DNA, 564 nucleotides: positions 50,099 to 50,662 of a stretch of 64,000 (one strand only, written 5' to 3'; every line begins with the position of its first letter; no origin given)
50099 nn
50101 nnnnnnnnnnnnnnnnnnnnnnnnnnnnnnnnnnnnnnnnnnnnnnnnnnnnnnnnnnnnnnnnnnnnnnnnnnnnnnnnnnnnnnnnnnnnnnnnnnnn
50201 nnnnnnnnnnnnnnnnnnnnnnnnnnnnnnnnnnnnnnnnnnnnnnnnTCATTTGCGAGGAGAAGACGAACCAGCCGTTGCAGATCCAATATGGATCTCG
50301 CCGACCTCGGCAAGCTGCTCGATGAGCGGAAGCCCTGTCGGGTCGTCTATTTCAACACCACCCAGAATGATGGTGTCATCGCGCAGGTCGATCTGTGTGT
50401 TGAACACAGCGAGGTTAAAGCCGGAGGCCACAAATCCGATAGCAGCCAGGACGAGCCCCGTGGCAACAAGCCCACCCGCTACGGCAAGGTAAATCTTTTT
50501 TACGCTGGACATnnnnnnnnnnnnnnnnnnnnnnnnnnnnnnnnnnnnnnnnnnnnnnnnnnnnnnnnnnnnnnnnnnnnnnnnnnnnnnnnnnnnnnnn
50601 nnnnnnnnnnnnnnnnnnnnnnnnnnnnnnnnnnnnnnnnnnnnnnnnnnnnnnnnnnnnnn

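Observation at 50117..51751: Pair of near-identical 57-bp GC-rich palindromes precisely flanking a padR-DUF1700 cassette whose third gene appears truncated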

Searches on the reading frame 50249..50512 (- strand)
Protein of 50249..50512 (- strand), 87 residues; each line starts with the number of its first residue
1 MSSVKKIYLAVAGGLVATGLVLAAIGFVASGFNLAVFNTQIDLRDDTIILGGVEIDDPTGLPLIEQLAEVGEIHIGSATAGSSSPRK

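Call 11: search_protein_families(library=pfam, proteins=[window:50249-50512:-], max_evalue=0.01)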
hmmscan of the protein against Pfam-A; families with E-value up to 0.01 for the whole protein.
window:50249-50512:- (87 aa): 0 families

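Call 16: find_homologous_proteins(query=window:50249-50512:-, max_evalue=0.01)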
Query window:50249-50512:- (87 aa): 139 proteins with E <= 0.01 among 154 candidates; the best 120 are listed.
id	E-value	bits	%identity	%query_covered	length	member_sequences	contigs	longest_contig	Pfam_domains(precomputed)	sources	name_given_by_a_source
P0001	3.3e-45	169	97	100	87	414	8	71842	-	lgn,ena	-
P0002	2.1e-44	167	97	100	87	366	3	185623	-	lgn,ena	-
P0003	1.1e-43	164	98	98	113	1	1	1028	-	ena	-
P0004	1.2e-43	164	98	98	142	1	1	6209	-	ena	-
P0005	2.0e-43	163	94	100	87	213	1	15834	-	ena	-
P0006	6.2e-43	162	94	100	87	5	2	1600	-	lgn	-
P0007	2.1e-42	160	94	100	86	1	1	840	-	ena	-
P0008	5.7e-40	152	92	100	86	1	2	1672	-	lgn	-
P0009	1.5e-38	148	99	86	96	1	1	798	-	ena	-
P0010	2.5e-38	147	88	100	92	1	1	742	-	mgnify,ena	mgnify:CR=1 FL=1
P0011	1.3e-35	139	86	92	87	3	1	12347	-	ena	-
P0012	1.5e-35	138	100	82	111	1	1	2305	-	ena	-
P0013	1.6e-35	138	99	83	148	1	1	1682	-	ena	-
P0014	3.6e-35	137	85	86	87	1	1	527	-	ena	-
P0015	4.3e-35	137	85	92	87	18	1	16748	-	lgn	-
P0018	7.5e-35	136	86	92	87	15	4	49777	-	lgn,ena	-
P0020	3.6e-33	131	86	85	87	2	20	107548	-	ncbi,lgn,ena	-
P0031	1.4e-31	126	79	86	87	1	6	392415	-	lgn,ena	-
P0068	2.0e-29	119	71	95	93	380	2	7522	-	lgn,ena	-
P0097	4.4e-27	111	66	99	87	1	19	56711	-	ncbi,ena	-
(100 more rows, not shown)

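Call 20: find_encoding_contigs(protein=window:50249-50512:-, flank=4000, max_places=8)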
Protein window:50249-50512:- (87 aa): 23 contigs read that carry it; 8 places shown.
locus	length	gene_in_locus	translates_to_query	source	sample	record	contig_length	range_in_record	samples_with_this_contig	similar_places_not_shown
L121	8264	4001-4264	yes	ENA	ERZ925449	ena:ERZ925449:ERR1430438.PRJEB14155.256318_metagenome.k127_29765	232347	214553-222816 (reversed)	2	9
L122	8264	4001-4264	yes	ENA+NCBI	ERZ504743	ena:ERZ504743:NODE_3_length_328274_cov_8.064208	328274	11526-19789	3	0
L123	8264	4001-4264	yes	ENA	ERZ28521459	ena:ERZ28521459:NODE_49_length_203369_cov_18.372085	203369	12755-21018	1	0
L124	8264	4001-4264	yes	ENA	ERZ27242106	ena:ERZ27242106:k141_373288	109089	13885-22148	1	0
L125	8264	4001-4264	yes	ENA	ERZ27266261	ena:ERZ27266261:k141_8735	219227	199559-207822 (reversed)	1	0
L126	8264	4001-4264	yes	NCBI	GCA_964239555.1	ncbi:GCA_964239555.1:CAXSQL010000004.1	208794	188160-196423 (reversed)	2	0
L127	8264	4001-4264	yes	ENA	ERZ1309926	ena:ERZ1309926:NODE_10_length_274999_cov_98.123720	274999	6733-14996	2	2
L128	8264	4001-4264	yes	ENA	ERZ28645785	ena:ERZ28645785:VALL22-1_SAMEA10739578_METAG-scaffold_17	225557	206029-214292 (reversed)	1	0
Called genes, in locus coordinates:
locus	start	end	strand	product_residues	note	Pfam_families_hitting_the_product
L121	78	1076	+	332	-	PF01758:SBF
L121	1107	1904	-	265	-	PF16285:DUF4931_N, PF20956:DUF4931_C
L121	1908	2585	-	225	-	PF03932:CutC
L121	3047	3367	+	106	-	PF03551:PadR, PF13601:HTH_34 (weak)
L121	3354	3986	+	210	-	PF22564:HAAS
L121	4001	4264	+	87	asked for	-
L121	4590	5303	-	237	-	PF00005:ABC_tran, PF13304:AAA_21 (faint)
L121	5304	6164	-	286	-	PF00005:ABC_tran, PF13304:AAA_21 (faint), PF12399:BCA_ABC_TP_C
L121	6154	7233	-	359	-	PF02653:BPD_transp_2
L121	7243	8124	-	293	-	PF02653:BPD_transp_2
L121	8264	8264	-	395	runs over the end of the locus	PF13433:Peripla_BP_5 (weak), PF13458:Peripla_BP_6, PF01094:ANF_receptor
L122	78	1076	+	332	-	PF01758:SBF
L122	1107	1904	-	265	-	PF16285:DUF4931_N, PF20956:DUF4931_C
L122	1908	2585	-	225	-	PF03932:CutC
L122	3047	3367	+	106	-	PF03551:PadR, PF13601:HTH_34 (weak)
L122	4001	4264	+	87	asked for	-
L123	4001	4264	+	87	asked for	-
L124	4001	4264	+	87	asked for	-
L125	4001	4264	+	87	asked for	-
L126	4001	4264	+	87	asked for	-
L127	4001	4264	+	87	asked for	-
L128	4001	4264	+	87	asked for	-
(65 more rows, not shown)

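Call 21: find_encoding_contigs(protein=P0097, flank=4000, max_places=4)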
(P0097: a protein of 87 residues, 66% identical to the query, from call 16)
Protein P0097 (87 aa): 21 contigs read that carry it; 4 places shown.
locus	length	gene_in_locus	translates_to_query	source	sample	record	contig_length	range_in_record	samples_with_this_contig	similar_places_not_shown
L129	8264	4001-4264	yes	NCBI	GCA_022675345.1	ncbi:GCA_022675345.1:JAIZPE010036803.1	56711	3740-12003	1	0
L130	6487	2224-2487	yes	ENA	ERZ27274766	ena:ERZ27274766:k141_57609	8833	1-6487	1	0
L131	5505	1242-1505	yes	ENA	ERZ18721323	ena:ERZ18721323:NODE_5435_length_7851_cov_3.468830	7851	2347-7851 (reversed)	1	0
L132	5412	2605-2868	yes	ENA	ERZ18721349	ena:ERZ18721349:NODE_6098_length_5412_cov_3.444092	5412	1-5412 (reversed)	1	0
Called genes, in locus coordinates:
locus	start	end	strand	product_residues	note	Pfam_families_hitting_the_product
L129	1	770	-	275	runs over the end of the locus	PF01381:HTH_3, PF12844:HTH_19 (weak), PF13560:HTH_31, PF12674:Zn_ribbon_2, PF07739:TipAS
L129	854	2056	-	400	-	PF13173:AAA_14, PF13635:DUF4143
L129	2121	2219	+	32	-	-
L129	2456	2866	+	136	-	PF13560:HTH_31 (weak), PF12844:HTH_19 (weak), PF13443:HTH_26 (weak), PF01381:HTH_3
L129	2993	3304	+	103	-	PF13601:HTH_34 (weak), PF03551:PadR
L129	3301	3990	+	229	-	PF22564:HAAS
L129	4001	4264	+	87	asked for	-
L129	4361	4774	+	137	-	-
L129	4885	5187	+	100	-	-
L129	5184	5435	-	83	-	-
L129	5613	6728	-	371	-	PF09297:Zn_ribbon_NUD (weak), PF00293:NUDIX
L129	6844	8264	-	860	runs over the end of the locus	PF18998:Flg_new_2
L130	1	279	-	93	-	?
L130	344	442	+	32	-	-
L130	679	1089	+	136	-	PF13560:HTH_31 (weak), PF12844:HTH_19 (weak), PF13443:HTH_26 (weak), PF01381:HTH_3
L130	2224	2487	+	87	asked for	-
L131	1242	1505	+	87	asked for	-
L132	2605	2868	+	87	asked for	-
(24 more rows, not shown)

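Call 51: search_protein_families(library=pfam, proteins=[window:50249-50512:-, L129:4361-4774:+, L129:4885-5187:+], max_evalue=10)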
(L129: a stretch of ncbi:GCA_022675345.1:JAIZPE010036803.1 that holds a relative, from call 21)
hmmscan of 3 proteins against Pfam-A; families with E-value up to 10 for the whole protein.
window:50249-50512:- (87 aa): 0 families

L129:4361-4774:+ (137 aa): 1 family
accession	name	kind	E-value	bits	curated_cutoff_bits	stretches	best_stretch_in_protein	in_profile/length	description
PF24709.1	DUF7670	-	0.019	15.7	29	1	18-131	14-114/118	Domain of unknown function (DUF7670)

L129:4885-5187:+ (100 aa): 2 families
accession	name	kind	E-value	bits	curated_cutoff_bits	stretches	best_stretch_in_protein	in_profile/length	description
PF07254.17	Cpta_toxin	-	0.049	14.2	27.3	1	52-100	6-56/133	Membrane-bound toxin component of toxin-antitoxin system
PF19883.4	DUF6356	-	0.41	11.3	24.4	1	61-93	28-60/64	Family of unknown function (DUF6356)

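Call 64: find_encoding_contigs(protein=P0020, flank=4000, max_places=3)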
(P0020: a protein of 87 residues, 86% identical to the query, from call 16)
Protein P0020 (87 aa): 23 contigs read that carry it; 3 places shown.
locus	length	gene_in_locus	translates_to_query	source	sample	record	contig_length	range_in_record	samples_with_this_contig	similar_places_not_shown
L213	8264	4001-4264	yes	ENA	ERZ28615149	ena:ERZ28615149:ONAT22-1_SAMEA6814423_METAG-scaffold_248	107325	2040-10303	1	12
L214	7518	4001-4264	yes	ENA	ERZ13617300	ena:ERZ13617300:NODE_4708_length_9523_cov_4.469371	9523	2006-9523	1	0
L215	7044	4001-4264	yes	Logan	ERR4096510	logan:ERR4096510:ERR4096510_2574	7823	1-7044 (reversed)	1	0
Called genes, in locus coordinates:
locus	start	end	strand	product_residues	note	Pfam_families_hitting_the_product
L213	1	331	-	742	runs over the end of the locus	PF12698:ABC2_membrane_3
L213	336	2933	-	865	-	PF12051:DUF3533 (faint), PF12698:ABC2_membrane_3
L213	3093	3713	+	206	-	PF00440:TetR_N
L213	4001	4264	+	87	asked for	-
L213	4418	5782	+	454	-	PF03313:SDH_alpha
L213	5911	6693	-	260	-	PF00702:Hydrolase, PF13419:HAD_2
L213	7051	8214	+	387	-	PF21710:Spt6_S1 (faint), PF00575:S1, PF18614:RNase_II_C_S1 (faint), PF00575:S1, PF23459:S1_RRP5 (weak), PF00575:S1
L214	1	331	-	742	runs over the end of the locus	PF12698:ABC2_membrane_3, PF01442:Apolipoprotein (faint), PF12698:ABC2_membrane_3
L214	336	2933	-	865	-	PF12051:DUF3533 (faint), PF12698:ABC2_membrane_3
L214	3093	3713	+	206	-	PF00440:TetR_N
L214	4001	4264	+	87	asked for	-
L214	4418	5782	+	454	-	PF03313:SDH_alpha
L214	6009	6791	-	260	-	PF00702:Hydrolase, PF13419:HAD_2 (weak)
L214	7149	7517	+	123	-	?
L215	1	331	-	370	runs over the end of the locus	?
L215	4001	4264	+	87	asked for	-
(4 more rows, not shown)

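Call 65: find_encoding_contigs(protein=P0031, flank=4000, max_places=3)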
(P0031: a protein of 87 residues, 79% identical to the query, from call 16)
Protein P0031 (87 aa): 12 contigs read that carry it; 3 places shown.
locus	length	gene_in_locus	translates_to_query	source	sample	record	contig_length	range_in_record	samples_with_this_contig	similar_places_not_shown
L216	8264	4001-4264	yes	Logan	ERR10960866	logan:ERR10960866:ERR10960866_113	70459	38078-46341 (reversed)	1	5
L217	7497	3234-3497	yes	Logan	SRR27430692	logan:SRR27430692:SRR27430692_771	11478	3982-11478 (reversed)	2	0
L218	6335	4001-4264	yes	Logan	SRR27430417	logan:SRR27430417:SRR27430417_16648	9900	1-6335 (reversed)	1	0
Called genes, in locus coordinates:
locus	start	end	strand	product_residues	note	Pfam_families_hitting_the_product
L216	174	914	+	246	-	PF13173:AAA_14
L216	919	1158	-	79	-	-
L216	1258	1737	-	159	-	PF11457:DUF3021 (weak)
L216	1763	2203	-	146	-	PF04397:LytTR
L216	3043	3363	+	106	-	PF03551:PadR, PF13601:HTH_34 (weak)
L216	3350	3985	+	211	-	PF22564:HAAS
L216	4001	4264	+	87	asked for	-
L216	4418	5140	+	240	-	PF00005:ABC_tran, PF13304:AAA_21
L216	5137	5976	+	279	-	-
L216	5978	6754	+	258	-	-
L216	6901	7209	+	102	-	-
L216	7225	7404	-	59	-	-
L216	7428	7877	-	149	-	PF06713:bPH_4 (weak)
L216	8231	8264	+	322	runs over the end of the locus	PF03123:CAT_RBD, PF00874:PRD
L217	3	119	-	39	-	?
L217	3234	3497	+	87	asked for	-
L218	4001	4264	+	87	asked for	-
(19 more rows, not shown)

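Call 66: find_encoding_contigs(protein=P0068, flank=4000, max_places=3)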
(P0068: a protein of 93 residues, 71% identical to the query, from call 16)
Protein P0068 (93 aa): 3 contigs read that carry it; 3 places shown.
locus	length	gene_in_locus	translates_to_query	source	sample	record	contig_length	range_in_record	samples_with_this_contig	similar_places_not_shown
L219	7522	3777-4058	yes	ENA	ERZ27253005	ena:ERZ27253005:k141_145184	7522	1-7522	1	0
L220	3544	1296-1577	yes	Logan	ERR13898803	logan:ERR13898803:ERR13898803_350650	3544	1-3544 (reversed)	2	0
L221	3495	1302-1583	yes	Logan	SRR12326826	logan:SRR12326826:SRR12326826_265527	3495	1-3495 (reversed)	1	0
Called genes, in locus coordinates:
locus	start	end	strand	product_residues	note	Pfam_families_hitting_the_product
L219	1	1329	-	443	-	?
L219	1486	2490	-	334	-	PF00196:GerE, PF08281:Sigma70_r4_2 (weak)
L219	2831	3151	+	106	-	PF03551:PadR, PF13601:HTH_34 (weak)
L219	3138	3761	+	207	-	PF22564:HAAS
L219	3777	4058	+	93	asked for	-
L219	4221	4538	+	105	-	PF00005:ABC_tran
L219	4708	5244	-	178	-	PF06713:bPH_4 (weak)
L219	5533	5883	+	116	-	-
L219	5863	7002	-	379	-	PF26769:HAMP_PhoQ (weak), PF00512:HisKA, PF02518:HATPase_c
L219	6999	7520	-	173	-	?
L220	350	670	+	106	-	PF03551:PadR, PF13601:HTH_34 (weak)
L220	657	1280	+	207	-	PF22564:HAAS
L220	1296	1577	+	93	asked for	-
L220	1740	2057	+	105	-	PF00005:ABC_tran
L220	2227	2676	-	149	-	PF06713:bPH_4 (weak)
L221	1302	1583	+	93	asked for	-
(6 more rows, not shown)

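Call 68: search_protein_representatives(alignment_id=A4)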
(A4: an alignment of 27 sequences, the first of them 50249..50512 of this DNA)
Query: 27 sequences, 87 profile positions. Proteins with E-value up to 0.001 (for the whole library): 66; up to 1e-10: 43; up to 1e-30: 2. The best 66 are listed.
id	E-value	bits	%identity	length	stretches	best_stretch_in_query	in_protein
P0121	1.3e-32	127.8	-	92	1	1-85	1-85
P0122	3.5e-32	126.4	-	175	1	1-64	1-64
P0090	3.7e-30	119.9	-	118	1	1-63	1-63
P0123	2.3e-29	117.4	-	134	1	1-65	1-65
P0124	2.8e-29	117.1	-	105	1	1-58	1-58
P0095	3.0e-29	117.0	-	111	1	1-60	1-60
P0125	5.3e-27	109.8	-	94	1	1-87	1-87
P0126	1.2e-26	108.6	-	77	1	1-76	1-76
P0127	1.5e-26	108.3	-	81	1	1-54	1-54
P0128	1.2e-20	89.4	-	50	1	1-46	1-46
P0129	2.7e-19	85.1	-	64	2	1-41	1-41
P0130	2.8e-19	85.0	-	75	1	1-65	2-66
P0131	4.5e-19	84.4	-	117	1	1-76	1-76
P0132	2.7e-18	81.9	-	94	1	1-46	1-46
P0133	4.1e-18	81.3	-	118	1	2-80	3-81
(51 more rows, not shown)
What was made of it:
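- On PadR-DUF1700-DUF4097 module (third gene = DUF4097): Profile hits are short or are C-terminal matches in longer proteins (call 68).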
